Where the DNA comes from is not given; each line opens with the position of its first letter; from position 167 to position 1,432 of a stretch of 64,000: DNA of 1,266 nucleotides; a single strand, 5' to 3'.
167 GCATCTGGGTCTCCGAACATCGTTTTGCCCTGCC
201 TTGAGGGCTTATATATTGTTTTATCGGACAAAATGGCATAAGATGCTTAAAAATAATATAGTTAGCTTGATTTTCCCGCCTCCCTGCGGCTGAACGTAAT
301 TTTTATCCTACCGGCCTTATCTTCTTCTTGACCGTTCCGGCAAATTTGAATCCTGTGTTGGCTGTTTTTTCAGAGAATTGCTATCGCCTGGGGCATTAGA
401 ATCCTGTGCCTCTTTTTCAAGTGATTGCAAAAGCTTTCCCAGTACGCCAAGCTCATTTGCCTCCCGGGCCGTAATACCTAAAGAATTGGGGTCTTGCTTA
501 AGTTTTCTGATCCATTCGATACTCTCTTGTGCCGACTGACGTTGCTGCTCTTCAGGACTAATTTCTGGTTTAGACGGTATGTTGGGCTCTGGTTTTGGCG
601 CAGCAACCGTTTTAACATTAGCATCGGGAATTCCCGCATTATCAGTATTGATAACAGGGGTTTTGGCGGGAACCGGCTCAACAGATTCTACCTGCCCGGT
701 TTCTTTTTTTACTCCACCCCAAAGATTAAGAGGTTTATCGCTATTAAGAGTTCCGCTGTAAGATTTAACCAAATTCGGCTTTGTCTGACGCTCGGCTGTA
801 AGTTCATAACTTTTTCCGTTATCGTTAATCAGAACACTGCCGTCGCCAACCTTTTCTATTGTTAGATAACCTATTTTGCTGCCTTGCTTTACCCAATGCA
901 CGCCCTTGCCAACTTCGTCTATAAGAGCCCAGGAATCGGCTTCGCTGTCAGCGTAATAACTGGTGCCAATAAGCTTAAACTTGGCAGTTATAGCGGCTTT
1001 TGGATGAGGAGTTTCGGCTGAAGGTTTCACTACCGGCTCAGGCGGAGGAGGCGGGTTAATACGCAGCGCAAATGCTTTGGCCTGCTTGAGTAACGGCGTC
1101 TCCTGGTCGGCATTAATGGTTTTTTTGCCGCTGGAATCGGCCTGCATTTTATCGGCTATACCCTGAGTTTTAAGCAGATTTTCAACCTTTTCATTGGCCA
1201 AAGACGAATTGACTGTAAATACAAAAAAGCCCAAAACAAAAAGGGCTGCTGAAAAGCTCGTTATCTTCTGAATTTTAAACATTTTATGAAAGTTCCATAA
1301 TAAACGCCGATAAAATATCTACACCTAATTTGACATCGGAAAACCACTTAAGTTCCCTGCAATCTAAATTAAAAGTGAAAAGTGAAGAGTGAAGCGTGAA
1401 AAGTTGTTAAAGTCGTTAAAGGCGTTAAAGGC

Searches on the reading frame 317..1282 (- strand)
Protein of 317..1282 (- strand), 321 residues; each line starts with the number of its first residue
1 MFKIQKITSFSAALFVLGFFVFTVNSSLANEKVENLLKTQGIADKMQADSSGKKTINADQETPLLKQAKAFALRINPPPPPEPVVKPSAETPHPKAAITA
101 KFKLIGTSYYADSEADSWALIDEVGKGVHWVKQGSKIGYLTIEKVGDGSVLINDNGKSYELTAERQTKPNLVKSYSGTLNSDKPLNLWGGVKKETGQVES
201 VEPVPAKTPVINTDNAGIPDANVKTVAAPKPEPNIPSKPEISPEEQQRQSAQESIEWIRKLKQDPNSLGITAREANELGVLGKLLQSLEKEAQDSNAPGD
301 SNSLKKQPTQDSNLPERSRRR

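Call 3: search_protein_families(library=pfam, proteins=[window:317-1282:-], max_evalue=0.1)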
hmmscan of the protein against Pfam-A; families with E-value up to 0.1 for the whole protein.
window:317-1282:- (321 aa): 1 family
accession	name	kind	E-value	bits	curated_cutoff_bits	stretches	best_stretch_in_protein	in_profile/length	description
PF11356.14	T2SSC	-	0.0058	16.9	27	1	90-161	70-139/141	Type II secretion system protein C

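Call 4: search_protein_families(library=ncbifam, proteins=[window:317-1282:-], max_evalue=0.1)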
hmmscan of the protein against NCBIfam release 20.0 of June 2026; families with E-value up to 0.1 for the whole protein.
window:317-1282:- (321 aa): 1 family
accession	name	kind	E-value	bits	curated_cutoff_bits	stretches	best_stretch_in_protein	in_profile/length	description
NF041515.1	GspC_delta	equivalog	6.9e-07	29.3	150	1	14-170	12-170/311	type II secretion system protein GspC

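Call 5: search_protein_families(library=padloc, proteins=[window:317-1282:-], max_evalue=0.1)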
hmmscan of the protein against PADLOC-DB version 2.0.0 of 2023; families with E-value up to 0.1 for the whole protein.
window:317-1282:- (321 aa): 0 families
